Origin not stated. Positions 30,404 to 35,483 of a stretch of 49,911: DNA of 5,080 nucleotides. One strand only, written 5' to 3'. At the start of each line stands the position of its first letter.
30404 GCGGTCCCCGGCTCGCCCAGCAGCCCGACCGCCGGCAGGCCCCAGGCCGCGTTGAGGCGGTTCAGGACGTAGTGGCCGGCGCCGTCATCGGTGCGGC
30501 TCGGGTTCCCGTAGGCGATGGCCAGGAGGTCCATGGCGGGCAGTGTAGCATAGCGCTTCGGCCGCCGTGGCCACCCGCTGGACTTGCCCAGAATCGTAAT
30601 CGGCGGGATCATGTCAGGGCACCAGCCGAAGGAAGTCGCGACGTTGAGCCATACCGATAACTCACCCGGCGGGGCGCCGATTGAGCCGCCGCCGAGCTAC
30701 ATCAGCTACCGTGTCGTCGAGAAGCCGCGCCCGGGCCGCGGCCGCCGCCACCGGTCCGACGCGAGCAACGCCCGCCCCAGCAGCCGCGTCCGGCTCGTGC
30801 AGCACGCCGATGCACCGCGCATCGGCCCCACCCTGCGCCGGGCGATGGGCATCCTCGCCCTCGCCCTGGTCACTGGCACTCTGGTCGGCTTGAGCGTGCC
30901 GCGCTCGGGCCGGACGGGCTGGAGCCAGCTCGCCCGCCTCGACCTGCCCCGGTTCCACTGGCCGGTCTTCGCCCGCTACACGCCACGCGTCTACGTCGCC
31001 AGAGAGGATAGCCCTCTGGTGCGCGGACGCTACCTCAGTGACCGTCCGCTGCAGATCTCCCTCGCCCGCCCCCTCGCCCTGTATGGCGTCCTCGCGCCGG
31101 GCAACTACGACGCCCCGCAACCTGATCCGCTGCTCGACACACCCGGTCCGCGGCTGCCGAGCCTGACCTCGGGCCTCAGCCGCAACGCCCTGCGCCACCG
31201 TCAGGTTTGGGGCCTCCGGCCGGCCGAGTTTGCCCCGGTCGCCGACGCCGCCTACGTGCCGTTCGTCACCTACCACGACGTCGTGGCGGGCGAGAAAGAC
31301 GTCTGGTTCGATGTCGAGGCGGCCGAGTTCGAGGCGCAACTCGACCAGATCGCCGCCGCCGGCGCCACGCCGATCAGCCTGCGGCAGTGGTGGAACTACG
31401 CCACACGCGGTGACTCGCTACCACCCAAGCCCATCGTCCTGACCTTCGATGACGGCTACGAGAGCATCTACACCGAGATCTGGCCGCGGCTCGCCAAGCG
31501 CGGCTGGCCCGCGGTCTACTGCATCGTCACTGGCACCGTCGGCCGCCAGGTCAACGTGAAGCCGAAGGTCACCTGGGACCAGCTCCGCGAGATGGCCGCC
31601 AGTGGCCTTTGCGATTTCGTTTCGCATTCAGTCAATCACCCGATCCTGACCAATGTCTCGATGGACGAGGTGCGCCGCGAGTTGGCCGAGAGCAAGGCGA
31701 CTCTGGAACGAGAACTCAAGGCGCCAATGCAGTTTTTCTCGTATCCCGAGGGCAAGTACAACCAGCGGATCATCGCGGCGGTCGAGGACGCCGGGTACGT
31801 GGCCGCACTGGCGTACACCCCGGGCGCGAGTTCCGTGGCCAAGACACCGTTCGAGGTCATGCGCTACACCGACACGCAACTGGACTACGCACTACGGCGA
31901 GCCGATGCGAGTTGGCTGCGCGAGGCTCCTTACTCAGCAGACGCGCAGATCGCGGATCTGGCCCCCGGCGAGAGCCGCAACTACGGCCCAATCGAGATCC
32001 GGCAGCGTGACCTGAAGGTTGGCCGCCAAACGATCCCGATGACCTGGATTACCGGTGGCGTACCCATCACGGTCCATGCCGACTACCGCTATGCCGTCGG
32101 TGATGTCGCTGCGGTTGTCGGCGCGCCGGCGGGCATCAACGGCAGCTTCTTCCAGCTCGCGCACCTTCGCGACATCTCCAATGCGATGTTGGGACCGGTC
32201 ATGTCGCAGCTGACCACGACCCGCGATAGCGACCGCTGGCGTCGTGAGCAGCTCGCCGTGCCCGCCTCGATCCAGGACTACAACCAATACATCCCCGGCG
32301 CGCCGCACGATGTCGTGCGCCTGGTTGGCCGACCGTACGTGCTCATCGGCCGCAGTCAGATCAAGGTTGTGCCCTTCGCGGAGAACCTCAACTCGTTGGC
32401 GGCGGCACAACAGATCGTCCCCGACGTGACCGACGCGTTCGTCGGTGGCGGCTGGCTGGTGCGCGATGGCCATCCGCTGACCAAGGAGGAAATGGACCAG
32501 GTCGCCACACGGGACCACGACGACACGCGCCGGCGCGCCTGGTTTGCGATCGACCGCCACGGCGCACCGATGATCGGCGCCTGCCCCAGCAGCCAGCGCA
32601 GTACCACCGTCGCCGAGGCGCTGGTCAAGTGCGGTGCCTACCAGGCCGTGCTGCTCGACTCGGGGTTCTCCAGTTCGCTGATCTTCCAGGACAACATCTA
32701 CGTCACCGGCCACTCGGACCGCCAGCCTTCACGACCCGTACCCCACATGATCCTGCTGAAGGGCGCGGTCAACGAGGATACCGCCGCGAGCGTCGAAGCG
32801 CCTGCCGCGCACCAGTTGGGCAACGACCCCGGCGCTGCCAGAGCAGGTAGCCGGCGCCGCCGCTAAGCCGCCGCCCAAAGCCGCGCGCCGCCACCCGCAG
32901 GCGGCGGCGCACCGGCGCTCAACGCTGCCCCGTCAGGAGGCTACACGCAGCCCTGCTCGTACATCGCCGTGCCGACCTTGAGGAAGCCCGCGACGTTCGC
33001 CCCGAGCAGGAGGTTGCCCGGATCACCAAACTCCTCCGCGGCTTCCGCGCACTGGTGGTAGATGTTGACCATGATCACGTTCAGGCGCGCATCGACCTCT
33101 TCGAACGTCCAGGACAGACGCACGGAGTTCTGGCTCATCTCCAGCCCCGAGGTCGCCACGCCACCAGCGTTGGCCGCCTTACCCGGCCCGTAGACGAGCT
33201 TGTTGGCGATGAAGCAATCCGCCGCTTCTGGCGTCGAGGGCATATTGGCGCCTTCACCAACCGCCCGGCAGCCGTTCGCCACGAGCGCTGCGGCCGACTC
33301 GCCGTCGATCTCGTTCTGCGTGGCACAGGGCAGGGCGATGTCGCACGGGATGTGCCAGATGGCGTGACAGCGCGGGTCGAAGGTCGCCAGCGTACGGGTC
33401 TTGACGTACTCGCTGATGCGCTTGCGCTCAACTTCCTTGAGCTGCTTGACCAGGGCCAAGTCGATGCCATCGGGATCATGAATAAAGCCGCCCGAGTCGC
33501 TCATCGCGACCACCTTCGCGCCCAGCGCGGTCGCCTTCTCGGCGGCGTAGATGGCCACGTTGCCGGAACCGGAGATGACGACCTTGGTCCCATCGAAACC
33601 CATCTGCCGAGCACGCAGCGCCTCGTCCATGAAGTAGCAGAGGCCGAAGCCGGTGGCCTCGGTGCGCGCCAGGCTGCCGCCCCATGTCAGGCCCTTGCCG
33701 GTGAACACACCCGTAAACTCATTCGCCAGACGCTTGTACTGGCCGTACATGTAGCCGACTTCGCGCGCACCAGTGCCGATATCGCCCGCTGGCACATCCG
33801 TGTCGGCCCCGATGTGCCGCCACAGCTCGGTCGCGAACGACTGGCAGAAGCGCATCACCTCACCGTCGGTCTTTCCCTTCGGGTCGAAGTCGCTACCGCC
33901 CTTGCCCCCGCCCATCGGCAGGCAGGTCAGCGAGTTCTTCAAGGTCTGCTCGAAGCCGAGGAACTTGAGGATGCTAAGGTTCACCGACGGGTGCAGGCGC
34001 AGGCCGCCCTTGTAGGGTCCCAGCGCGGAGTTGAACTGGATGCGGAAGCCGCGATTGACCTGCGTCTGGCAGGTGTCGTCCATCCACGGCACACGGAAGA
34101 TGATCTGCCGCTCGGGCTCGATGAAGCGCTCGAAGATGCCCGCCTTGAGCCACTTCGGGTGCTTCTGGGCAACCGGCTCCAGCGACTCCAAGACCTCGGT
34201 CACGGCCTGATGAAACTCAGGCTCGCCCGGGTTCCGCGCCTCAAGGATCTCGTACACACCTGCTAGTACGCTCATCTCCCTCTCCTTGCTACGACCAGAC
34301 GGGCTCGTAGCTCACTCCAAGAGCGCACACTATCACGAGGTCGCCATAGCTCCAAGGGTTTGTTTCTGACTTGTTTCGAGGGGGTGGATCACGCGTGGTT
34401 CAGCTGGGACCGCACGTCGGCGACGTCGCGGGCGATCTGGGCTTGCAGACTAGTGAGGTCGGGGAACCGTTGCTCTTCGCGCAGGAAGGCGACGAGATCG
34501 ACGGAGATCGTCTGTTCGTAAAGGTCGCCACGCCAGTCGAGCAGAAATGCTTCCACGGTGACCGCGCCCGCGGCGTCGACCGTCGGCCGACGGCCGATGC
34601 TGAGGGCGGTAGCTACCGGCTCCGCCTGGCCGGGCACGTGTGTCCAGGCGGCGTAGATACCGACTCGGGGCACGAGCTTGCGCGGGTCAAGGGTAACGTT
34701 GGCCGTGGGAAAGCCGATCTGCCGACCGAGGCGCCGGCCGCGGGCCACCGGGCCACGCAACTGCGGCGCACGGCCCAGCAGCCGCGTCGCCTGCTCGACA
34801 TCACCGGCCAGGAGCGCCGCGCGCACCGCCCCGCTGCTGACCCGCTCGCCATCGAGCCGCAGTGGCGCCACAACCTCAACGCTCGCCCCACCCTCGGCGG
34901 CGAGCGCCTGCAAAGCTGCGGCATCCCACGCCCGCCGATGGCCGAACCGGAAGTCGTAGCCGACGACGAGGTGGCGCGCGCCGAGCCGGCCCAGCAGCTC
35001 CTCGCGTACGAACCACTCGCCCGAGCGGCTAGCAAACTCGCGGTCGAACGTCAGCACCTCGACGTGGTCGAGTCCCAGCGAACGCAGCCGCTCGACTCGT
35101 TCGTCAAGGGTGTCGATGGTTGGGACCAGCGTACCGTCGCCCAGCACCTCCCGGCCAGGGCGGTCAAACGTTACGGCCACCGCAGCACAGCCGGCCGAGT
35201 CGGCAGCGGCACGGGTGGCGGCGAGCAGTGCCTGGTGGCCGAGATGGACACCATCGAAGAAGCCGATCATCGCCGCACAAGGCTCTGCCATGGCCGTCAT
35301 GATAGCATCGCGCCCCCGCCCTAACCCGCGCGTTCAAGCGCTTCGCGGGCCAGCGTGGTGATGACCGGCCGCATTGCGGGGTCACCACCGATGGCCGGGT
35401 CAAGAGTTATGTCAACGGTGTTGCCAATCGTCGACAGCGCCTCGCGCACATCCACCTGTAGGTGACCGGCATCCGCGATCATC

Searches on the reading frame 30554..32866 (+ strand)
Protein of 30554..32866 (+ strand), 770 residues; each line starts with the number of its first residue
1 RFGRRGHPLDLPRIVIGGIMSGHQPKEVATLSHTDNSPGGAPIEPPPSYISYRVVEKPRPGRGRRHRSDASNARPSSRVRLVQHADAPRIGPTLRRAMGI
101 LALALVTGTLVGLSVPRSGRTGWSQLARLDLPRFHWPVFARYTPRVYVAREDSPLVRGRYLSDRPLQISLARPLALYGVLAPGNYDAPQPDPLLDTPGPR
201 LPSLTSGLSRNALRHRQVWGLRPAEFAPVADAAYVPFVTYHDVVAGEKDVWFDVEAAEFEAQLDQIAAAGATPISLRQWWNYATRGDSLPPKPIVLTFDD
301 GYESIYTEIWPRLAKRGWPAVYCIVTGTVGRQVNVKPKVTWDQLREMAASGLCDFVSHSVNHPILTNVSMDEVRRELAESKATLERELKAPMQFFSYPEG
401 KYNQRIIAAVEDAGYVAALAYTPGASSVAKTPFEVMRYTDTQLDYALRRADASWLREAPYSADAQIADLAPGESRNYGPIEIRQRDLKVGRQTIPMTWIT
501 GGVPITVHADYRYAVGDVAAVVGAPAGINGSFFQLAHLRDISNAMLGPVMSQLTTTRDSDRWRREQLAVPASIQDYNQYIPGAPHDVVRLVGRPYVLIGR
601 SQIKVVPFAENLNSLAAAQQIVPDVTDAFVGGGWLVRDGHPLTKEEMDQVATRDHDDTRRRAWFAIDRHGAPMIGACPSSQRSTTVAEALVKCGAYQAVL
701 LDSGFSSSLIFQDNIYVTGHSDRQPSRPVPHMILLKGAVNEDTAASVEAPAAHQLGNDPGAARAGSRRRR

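Call 40: search_protein_families(library=pfam, proteins=[window:30554-32866:+], max_evalue=0.00001)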
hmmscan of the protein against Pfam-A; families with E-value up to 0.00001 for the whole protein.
window:30554-32866:+ (770 aa): 3 families
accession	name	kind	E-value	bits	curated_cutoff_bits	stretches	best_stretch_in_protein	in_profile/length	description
PF01522.26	Polysacc_deac_1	-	1.7e-27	96.3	23.1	1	289-417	4-123/124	Polysaccharide deacetylase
PF03065.20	Glyco_hydro_57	-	3.2e-07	30.4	21.2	1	323-450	73-201/291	Glycosyl hydrolase family 57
PF09992.14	NAGPA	-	3.5e-06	27.8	25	1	620-735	57-168/169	Phosphodiester glycosidase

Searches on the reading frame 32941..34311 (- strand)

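Call 40: search_protein_families(library=pfam, proteins=[window:32941-34311:-], max_evalue=0.00001)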
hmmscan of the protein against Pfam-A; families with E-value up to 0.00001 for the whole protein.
window:32941-34311:- (456 aa): 2 families
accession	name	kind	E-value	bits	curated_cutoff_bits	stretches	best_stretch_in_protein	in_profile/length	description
PF00208.27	ELFV_dehydrog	-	9.4e-87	291.1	23.4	1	211-454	1-241/241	Glutamate/Leucine/Phenylalanine/Valine dehydrogenase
PF02812.23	ELFV_dehydrog_N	-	1.1e-49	167.9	25.3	1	66-193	1-128/129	Glu/Leu/Phe/Val dehydrogenase, dimerisation domain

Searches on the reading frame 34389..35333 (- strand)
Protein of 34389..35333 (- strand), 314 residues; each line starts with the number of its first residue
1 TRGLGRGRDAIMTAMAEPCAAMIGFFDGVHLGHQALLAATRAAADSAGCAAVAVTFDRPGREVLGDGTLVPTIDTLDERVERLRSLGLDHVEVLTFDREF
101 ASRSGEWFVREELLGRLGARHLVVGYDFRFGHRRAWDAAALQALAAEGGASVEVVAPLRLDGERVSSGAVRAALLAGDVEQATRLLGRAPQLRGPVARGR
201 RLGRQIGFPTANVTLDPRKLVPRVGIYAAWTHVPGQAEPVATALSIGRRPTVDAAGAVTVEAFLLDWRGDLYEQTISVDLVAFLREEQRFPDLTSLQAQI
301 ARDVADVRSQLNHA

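Call 40: search_protein_families(library=pfam, proteins=[window:34389-35333:-], max_evalue=0.00001)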
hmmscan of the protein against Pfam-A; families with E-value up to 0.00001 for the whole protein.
window:34389-35333:- (314 aa): 2 families
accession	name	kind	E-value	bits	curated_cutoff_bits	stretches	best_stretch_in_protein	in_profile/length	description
PF06574.18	FAD_syn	-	9e-40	136.5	27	1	16-167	5-156/158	FAD synthetase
PF01687.23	Flavokinase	-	1.2e-36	126.2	19.6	1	186-310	1-123/124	Riboflavin kinase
